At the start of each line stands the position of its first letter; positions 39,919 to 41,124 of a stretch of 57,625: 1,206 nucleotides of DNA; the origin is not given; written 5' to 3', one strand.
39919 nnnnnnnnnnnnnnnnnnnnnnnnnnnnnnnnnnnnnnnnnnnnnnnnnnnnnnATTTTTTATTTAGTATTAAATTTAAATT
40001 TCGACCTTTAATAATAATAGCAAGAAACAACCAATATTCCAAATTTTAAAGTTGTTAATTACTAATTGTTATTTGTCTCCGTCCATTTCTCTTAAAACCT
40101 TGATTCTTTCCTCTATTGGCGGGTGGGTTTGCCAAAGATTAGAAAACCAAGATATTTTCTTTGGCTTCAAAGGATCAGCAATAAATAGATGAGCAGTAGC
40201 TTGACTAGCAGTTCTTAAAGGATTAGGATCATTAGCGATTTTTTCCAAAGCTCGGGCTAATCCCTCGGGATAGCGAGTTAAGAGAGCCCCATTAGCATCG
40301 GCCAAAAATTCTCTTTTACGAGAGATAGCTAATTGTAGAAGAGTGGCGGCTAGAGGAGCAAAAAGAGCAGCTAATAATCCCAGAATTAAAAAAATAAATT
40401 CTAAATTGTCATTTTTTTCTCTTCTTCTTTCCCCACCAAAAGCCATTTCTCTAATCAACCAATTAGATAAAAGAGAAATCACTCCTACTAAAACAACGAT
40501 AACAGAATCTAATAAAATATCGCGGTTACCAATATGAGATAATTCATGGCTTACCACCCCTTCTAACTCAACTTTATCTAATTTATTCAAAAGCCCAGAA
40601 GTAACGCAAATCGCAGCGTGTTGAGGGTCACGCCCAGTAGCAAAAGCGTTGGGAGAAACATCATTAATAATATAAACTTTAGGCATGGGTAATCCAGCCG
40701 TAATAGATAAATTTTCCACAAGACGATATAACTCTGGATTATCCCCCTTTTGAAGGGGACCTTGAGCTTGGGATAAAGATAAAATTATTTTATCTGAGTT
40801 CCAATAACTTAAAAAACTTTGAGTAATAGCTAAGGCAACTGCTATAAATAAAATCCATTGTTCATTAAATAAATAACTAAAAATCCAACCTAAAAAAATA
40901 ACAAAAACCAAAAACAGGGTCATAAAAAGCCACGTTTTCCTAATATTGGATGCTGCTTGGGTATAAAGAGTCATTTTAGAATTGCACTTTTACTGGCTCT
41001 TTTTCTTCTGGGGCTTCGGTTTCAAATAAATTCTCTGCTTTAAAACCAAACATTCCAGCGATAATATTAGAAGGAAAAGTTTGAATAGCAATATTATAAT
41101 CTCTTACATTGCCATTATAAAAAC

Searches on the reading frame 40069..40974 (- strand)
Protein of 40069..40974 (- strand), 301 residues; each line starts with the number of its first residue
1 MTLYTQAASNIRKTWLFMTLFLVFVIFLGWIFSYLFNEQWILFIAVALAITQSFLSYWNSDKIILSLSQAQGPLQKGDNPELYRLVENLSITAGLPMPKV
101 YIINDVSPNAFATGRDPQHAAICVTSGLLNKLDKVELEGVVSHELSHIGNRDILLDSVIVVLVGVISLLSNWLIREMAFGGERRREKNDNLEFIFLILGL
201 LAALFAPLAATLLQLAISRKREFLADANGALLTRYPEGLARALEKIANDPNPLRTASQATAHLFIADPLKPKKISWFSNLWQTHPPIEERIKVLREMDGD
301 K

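Call 14: find_homologous_proteins(query=window:40069-40974:-, max_evalue=1e-40)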
Query window:40069-40974:- (301 aa): 8000 proteins with E <= 1e-40 among 8000 candidates; the best 120 are listed.
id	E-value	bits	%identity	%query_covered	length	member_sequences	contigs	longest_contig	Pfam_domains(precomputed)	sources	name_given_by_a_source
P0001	7.6e-195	664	100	100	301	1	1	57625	PF01435.25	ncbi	ncbi:MAG: M48 family metalloprotease [Minisyncoccia bacterium]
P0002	1.1e-172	591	89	99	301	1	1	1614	PF01435.25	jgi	jgi:heat shock protein HtpX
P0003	2.8e-161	554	82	99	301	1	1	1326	PF01435.25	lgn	-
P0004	2.9e-161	554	82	99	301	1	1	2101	PF01435.25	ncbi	-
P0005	3.3e-158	544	80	99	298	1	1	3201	PF01435.25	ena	-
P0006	3.8e-158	544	81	99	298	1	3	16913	PF01435.25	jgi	jgi:heat shock protein HtpX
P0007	5.2e-158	543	83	99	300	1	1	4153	PF01435.25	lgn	-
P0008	8.3e-158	542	80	99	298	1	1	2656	PF01435.25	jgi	-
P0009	1.3e-157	542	80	99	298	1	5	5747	PF01435.25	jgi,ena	-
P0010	2.8e-157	541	80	99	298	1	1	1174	PF01435.25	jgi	-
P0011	3.4e-157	540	81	99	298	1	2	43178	PF01435.25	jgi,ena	-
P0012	3.9e-157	540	80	99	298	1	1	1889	PF01435.25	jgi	-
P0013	7.9e-157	539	82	99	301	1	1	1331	PF01435.25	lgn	-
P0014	8.4e-157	539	80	99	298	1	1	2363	PF01435.25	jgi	-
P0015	1.3e-156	539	80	99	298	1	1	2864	PF01435.25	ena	-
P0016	2.2e-156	538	80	99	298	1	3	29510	PF01435.25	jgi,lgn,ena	jgi:heat shock protein HtpX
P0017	1.7e-154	532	78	99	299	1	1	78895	PF01435.25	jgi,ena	-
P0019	3.4e-153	527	77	99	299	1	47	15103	PF01435.25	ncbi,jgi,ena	-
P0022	8.3e-153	526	81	96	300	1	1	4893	PF01435.25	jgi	-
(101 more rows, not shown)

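Call 15: find_encoding_contigs(protein=P0011, flank=3500, max_places=3)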
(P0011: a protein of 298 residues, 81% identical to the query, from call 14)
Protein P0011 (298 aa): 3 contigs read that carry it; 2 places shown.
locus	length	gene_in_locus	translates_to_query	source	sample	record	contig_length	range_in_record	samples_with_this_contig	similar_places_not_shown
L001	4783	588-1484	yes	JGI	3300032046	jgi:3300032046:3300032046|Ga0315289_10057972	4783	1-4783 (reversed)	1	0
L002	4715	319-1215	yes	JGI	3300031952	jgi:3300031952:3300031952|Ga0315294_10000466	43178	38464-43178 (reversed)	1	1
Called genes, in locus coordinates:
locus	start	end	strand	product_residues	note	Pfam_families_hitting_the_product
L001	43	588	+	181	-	PF04011:LemA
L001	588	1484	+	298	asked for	PF01435:Peptidase_M48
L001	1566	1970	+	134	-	PF09685:MamF_MmsF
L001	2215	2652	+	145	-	-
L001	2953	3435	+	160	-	-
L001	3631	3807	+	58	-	-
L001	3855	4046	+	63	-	-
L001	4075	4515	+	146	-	-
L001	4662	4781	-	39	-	?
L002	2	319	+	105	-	?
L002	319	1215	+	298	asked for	PF01435:Peptidase_M48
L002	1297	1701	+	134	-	PF09685:MamF_MmsF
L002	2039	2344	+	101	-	-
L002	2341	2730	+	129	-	-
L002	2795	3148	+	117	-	-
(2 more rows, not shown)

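Call 16: find_encoding_contigs(protein=P0016, flank=3500, max_places=3)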
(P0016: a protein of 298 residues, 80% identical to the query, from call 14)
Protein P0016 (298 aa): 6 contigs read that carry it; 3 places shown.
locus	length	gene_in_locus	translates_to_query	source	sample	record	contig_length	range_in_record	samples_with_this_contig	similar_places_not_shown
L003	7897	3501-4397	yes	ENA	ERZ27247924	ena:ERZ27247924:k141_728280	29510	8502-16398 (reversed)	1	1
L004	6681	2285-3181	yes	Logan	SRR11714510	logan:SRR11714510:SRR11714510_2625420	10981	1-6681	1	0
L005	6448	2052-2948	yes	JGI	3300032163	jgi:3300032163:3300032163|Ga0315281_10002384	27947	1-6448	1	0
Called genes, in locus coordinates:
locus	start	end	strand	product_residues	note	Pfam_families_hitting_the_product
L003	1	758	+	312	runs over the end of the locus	PF00438:S-AdoMet_synt_N, PF02772:S-AdoMet_synt_M, PF02773:S-AdoMet_synt_C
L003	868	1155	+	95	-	PF00166:Cpn10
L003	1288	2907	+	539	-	PF00118:Cpn60_TCP1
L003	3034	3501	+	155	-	PF04011:LemA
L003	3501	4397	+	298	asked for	PF01435:Peptidase_M48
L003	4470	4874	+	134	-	PF09685:MamF_MmsF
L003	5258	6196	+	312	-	PF01555:N6_N4_Mtase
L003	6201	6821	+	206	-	PF02976:MutH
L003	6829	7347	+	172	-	-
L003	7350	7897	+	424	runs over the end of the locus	PF18144:SMODS, PF18134:AGS_C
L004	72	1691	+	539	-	PF00118:Cpn60_TCP1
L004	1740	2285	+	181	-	PF04011:LemA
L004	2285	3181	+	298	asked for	PF01435:Peptidase_M48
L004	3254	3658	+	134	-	PF09685:MamF_MmsF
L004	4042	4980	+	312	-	PF01555:N6_N4_Mtase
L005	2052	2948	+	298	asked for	PF01435:Peptidase_M48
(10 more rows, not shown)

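Call 17: find_encoding_contigs(protein=P0017, flank=3500, max_places=3)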
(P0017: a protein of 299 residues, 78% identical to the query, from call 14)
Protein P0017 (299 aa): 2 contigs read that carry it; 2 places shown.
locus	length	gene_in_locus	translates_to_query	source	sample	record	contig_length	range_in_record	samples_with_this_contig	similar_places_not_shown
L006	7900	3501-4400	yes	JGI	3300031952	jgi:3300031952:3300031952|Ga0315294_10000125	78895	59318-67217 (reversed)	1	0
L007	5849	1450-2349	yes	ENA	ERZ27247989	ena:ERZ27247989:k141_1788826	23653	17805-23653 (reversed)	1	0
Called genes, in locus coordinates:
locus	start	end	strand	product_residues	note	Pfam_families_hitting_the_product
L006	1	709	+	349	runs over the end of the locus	PF09587:PGA_cap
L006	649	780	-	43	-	-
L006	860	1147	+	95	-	PF00166:Cpn10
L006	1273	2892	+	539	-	PF00118:Cpn60_TCP1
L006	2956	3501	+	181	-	PF04011:LemA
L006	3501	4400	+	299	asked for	PF01435:Peptidase_M48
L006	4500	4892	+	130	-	PF09685:MamF_MmsF (weak)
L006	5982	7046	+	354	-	PF09519:RE_HindVP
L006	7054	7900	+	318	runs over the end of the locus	PF00145:DNA_methylase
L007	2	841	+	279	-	?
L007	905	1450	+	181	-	PF04011:LemA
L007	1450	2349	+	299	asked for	PF01435:Peptidase_M48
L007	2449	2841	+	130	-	PF09685:MamF_MmsF (weak)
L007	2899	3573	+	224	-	PF14528:LAGLIDADG_3 (weak)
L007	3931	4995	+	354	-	PF09519:RE_HindVP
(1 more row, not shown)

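Call 22: find_encoding_contigs(protein=P0007, flank=3500, max_places=3)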
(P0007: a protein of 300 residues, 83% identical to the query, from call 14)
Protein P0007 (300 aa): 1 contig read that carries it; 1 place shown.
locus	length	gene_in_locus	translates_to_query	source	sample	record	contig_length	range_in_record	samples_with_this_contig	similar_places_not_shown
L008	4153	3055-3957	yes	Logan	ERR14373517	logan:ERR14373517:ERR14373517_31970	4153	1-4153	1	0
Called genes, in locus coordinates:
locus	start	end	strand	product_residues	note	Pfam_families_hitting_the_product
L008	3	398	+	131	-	?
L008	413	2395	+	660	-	PF03030:H_PPase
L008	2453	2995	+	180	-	PF04011:LemA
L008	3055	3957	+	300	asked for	PF01435:Peptidase_M48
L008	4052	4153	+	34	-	?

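Call 23: find_encoding_contigs(protein=P0022, flank=3500, max_places=3)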
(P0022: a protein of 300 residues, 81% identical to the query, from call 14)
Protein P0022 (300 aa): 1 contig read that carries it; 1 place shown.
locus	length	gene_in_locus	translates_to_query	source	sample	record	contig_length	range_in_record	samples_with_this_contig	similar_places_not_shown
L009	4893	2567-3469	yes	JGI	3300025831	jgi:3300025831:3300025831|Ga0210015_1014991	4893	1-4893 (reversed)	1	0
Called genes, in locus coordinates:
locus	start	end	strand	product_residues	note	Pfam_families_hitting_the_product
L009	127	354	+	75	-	PF00118:Cpn60_TCP1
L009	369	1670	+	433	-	PF00118:Cpn60_TCP1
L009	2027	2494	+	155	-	PF04011:LemA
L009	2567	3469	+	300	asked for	PF01435:Peptidase_M48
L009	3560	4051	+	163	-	PF09685:MamF_MmsF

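Call 26: find_related_loci(query=window:40069-40974:-, collection=genome_contigs, flank=6000)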
Query window:40069-40974:- (301 aa) in genome_contigs; peptide patterns used: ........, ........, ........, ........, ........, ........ (x = any residue, [..] = any of these).
326 stretches matched a pattern; 164 encode a relative of the query (tblastn E <= 1e-3); the best 80 are kept; 80 distinct loci.
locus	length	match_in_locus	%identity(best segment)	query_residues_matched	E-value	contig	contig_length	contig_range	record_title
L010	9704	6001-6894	73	1-298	2e-144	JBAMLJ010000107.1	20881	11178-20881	MAG: bacterium isolate MAG2 ExploCarb_3808S_S2_649_length_20881_cov_12, whole genome shotgun sequence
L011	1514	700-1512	78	1-270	1e-148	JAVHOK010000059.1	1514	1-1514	MAG: Candidatus Paceibacterota bacterium isolate WB01no5_32_16 NODE_63790_length_1514_cov_6.701851, whole genome shotgun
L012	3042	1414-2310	61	2-298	3e-123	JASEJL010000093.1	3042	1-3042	MAG: Patescibacteria group bacterium isolate Yes71-31 NODE_5660_length_3042_cov_35.810512, whole genome shotgun sequence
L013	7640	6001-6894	60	1-298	3e-115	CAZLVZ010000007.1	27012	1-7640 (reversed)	MAG TPA_asm: uncultured Candidatus Saccharibacteria bacterium isolate SRP191223_co1_119 genome assembly, contig: NODE_14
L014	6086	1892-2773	60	2-298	5e-113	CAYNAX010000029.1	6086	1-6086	MAG TPA_asm: uncultured Candidatus Saccharibacteria bacterium isolate binchicken_co6_202 genome assembly, contig: NODE_1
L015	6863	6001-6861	58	1-286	1e-111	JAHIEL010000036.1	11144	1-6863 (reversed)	MAG: Patescibacteria group bacterium isolate KR11_0.1_MetaG.mb.14 KR11_0.1_MetaG.mb.14_k141_527311, whole genome shotgun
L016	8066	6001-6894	62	2-298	4e-108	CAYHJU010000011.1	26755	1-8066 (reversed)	MAG TPA_asm: uncultured Candidatus Saccharibacteria bacterium isolate ERP119705_co13_682 genome assembly, contig: NODE_2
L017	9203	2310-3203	57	1-297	3e-105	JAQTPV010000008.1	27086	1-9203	MAG: Candidatus Paceibacterota bacterium isolate STB_124 NODE_3796_length_27086_cov_3.328981_Sandtown_B, whole genome sh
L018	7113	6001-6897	57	2-298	8e-103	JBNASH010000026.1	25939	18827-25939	MAG: Minisyncoccia bacterium isolate Kamch4336-1-MF-11 bin11_SPAdes_re-assembly_contigs.fa-26, whole genome shotgun sequ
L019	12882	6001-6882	53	2-294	4e-102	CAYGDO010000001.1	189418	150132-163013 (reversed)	MAG TPA_asm: uncultured Candidatus Saccharibacteria bacterium isolate ERP113451_co1_61 genome assembly, contig: NODE_22_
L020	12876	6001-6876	51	3-296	1e-92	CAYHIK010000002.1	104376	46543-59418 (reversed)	MAG TPA_asm: uncultured Candidatus Saccharibacteria bacterium isolate ERP119705_co13_612 genome assembly, contig: NODE_2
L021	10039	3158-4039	50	2-297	6e-91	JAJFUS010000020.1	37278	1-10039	MAG: bacterium isolate bin.50 k141_1254604, whole genome shotgun sequence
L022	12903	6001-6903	52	1-297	5e-91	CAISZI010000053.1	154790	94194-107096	Candidatus Wirthbacteria bacterium isolate AlinenLipids_bin-4622 genome assembly, contig: bin-4622:53/66, whole genome s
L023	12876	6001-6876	50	3-297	1e-90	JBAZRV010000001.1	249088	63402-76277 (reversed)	MAG: Patescibacteria group bacterium isolate SO_2017_GW1_156 NODE_383_length_249088_cov_3.417367_OW334_2017, whole genom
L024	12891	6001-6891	50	3-297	1e-90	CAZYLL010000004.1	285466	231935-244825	MAG TPA_asm: uncultured Anaerolineaceae bacterium isolate binchicken_co274_94 genome assembly, contig: NODE_40_length_28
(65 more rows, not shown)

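Call 35: find_related_loci(query=A1, collection=metagenome_contigs, flank=4000)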
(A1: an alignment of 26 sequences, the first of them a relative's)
Query A1 (301 aa) in metagenome_contigs; peptide patterns used: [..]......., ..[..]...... (x = any residue, [..] = any of these).
600 stretches matched a pattern (row limit reached: there are more); 592 encode a relative of the query (tblastn E <= 1e-3); the best 80 are kept; 80 distinct loci.
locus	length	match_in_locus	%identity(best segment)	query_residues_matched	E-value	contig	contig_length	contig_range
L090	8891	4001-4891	77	1-297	1e-147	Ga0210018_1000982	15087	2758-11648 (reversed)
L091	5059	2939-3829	70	1-298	3e-133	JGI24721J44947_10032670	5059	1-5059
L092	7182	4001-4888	62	1-298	3e-129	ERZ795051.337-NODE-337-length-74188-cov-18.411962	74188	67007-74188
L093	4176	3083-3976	61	2-299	9e-126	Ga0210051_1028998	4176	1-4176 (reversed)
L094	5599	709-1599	61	2-298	5e-124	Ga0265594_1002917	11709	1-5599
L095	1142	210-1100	64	2-298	8e-135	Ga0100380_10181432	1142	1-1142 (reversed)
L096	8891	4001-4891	62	1-298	8e-123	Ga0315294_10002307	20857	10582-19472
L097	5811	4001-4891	62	1-295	8e-122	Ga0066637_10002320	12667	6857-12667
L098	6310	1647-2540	62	1-298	4e-122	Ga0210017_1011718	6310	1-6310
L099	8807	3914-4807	63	2-298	8e-122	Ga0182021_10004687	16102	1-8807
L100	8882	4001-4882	61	1-298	2e-121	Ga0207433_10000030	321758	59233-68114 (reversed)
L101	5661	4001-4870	62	2-295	3e-120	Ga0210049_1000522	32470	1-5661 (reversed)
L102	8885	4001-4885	63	2-298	1e-119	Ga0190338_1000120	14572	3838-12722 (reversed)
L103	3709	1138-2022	63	2-298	4e-122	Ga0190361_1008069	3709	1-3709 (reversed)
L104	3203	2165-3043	63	1-297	3e-122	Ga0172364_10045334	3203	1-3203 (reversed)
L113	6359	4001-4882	58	2-297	4e-115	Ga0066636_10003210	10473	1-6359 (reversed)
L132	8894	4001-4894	56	2-298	5e-113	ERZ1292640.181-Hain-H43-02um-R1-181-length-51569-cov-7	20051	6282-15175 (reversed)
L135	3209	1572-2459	58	1-298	2e-115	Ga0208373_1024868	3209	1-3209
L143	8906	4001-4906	60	1-298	6e-112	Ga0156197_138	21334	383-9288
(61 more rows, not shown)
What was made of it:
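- Tried and rejected: The single genome-collection scan and the single metagenome scan were spent on HtpX synteny (calls 26, 35).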

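Call 55: find_encoding_contigs(protein=P0019, flank=2500, max_places=10)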
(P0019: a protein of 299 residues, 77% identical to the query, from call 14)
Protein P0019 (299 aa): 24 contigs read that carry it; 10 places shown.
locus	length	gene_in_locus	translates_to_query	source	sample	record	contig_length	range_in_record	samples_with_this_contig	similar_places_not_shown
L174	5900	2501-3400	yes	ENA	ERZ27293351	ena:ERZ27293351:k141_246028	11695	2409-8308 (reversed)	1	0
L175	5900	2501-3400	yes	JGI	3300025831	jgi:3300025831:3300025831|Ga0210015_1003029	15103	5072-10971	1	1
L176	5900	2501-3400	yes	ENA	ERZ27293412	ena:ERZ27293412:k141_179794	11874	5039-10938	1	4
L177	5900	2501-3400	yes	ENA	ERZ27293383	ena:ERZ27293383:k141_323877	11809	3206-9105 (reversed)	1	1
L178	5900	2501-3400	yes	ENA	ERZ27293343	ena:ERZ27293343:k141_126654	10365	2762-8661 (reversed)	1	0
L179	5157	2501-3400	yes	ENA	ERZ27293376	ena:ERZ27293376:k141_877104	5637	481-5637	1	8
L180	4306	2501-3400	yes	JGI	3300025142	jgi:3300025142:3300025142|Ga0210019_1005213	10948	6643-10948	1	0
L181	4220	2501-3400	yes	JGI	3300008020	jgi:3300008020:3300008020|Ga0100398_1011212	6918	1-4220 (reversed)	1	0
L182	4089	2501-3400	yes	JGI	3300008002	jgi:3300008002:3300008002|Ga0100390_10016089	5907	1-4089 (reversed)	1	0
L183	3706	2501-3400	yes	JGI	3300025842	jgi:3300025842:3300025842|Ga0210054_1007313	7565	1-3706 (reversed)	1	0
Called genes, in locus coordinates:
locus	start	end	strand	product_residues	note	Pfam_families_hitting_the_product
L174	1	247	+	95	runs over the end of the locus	PF00166:Cpn10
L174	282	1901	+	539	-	PF00118:Cpn60_TCP1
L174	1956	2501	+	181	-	PF04011:LemA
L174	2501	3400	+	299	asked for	PF01435:Peptidase_M48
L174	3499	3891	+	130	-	PF09685:MamF_MmsF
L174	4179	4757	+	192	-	PF01555:N6_N4_Mtase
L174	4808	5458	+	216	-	PF01555:N6_N4_Mtase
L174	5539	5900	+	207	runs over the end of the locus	PF18643:RE_BsaWI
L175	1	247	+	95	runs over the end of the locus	PF00166:Cpn10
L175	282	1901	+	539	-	PF00118:Cpn60_TCP1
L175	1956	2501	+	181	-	PF04011:LemA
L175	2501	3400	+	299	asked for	PF01435:Peptidase_M48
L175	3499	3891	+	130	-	PF09685:MamF_MmsF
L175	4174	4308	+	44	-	-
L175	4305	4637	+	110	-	PF14681:UPRTase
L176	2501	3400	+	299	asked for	PF01435:Peptidase_M48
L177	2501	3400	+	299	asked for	PF01435:Peptidase_M48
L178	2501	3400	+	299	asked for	PF01435:Peptidase_M48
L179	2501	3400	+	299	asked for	PF01435:Peptidase_M48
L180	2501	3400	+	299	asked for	PF01435:Peptidase_M48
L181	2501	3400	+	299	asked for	PF01435:Peptidase_M48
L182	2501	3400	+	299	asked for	PF01435:Peptidase_M48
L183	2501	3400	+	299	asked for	PF01435:Peptidase_M48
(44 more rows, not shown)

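Call 62: search_protein_families(library=pfam, proteins=[L098:4203-5708:-, L132:5208-6695:-])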
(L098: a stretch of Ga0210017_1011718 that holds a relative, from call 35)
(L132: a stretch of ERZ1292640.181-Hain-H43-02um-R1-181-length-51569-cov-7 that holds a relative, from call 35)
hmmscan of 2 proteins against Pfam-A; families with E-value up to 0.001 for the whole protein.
L098:4203-5708:- (502 aa): 3 families
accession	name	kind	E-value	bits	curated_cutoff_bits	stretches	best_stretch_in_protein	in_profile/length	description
PF00239.26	Resolvase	-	2.7e-18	66.9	23.3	1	4-149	2-144/145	Resolvase, N terminal domain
PF07508.19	Recombinase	-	9.5e-16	58.4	21.1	1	172-258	2-101/102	Recombinase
PF13408.12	Zn_ribbon_recom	-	3e-07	31.1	25.3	1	272-323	2-57/58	Recombinase zinc beta ribbon domain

L132:5208-6695:- (496 aa): 3 families
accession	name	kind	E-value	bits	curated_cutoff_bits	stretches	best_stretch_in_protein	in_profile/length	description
PF00239.26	Resolvase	-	2.6e-22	79.9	23.3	1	3-148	2-144/145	Resolvase, N terminal domain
PF07508.19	Recombinase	-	1.2e-14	54.8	21.1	1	171-256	2-100/102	Recombinase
PF13408.12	Zn_ribbon_recom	-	9.2e-05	23.2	25.3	1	271-316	2-51/58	Recombinase zinc beta ribbon domain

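Call 94: find_related_loci(query=L098:4203-5708:-, collection=viral_contigs, flank=2500)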
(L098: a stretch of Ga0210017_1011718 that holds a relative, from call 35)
Query L098:4203-5708:- (502 aa) in viral_contigs; peptide patterns used: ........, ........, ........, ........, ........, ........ (x = any residue, [..] = any of these).
7 stretches matched a pattern; 1 encode a relative of the query (tblastn E <= 1e-3); 1 distinct loci.
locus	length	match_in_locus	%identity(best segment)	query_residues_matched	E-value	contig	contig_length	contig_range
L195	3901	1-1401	55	12-478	9e-179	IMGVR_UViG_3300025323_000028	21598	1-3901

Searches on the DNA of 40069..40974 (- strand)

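Call 80: search_rna_families(sources=[L138, L194], threshold=evalue, max_evalue=1)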
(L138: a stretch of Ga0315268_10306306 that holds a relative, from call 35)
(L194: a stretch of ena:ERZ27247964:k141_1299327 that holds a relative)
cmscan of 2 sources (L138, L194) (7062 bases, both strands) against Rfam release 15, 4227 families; matches with E-value up to 1: 5.
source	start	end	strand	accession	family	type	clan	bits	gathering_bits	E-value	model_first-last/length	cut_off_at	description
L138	1048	1133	+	RF00005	tRNA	Gene; tRNA;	CL00001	52.4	29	2.3e-09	1-71/71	no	tRNA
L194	2552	2636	+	RF00005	tRNA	Gene; tRNA;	CL00001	50.7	29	7e-09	1-71/71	no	tRNA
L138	1083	1133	-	RF04351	Plastid-psbl-rps4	Cis-reg;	-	25.5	68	0.054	1-53/53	no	Plastid-psbl-rps4 3UTR RNA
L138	1034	1209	+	RF02223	sX4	Gene; sRNA;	-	24.1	70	0.066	1-167/167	no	Proteobacterial sRNA sX4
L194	2593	2636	-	RF04351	Plastid-psbl-rps4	Cis-reg;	-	21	68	0.9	1-53/53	no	Plastid-psbl-rps4 3UTR RNA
